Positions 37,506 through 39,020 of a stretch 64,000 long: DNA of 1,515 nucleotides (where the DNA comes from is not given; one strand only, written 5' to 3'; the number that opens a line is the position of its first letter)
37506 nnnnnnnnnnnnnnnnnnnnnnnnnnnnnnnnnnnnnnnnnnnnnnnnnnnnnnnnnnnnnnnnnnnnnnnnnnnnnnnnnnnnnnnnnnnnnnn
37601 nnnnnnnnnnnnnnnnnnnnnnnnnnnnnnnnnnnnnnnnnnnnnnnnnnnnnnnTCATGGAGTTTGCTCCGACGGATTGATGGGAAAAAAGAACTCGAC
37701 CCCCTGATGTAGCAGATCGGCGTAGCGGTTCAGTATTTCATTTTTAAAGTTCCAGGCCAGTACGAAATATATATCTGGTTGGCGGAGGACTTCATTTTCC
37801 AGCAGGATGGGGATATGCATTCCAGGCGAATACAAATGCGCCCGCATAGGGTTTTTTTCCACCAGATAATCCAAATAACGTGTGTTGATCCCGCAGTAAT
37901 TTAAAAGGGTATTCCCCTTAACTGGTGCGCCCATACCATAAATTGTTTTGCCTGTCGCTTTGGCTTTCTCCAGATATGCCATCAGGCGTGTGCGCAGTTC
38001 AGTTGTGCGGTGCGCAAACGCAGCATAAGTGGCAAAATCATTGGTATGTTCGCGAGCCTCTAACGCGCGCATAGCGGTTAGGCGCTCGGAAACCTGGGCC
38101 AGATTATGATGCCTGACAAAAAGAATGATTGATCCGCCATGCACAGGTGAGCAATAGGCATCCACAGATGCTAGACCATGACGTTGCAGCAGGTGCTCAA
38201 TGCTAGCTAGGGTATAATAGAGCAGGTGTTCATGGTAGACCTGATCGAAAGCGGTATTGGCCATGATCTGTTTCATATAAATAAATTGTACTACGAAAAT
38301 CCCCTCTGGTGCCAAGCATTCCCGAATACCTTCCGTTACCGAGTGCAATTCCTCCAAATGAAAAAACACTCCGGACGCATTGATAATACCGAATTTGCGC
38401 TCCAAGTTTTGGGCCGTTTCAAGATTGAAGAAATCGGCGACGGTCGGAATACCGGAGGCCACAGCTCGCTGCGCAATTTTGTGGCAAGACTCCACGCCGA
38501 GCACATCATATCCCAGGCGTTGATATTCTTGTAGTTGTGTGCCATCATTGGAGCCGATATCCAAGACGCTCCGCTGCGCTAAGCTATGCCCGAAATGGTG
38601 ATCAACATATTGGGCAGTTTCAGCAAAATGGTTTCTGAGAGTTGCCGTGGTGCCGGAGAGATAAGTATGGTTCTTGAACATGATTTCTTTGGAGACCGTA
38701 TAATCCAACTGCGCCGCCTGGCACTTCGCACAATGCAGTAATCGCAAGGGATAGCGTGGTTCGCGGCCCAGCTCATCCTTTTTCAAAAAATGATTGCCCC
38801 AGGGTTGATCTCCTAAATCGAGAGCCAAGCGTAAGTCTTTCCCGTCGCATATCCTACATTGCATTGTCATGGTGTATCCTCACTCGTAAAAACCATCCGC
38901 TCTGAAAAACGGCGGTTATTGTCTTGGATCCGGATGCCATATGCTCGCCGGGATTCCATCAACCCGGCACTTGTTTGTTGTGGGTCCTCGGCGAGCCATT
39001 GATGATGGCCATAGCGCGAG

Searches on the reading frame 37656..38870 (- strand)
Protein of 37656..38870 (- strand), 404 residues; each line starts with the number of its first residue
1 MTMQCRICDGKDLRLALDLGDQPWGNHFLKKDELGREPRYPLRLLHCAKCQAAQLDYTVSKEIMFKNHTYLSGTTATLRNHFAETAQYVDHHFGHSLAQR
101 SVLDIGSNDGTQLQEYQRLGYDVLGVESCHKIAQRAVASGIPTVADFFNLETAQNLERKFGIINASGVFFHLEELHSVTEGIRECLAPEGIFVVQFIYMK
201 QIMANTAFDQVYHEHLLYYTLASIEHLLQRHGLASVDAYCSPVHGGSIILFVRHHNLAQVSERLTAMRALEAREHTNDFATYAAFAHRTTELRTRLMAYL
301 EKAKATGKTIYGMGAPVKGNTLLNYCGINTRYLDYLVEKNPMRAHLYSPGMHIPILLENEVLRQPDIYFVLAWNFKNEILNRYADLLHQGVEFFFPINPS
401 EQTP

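Call 3: search_protein_families(library=pfam, proteins=[window:37656-38870:-], max_evalue=1)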
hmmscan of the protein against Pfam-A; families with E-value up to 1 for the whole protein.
window:37656-38870:- (404 aa): 11 families
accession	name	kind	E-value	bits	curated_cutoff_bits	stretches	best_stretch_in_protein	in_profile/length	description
PF08484.17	Methyltransf_14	-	2.1e-47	161.3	23.5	1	242-397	1-159/160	C-methyltransferase C-terminal domain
PF08421.16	Methyltransf_13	-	2.2e-19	69.8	31.3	1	5-65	1-62/62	Putative zinc binding domain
PF13489.12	Methyltransf_23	-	3.6e-13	50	27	1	93-235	17-161/164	Methyltransferase domain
PF08241.18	Methyltransf_11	-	1.7e-06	29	21.2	1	103-194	1-95/95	Methyltransferase domain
PF08242.18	Methyltransf_12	-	5.5e-06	27.5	30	1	103-192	1-98/98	Methyltransferase domain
PF13649.12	Methyltransf_25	-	0.0015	19.6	27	1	102-190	1-97/97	Methyltransferase domain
PF13847.12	Methyltransf_31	-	0.013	15.6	27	1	144-204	60-120/145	Methyltransferase domain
PF03705.20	CheR_N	-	0.032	14.4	27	0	224-240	30-46/53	CheR methyltransferase, all-alpha domain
PF03924.19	CHASE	-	0.054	13.7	25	1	118-206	79-161/189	CHASE domain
PF23546.1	Zn_ribbon_TOP3B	-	0.087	12.9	27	0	323-344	6-26/40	DNA topoisomerase 3-beta zinc ribbon domain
PF08003.17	Methyltransf_9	-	0.18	11.2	23.8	0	197-229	172-204/315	Protein of unknown function (DUF1698)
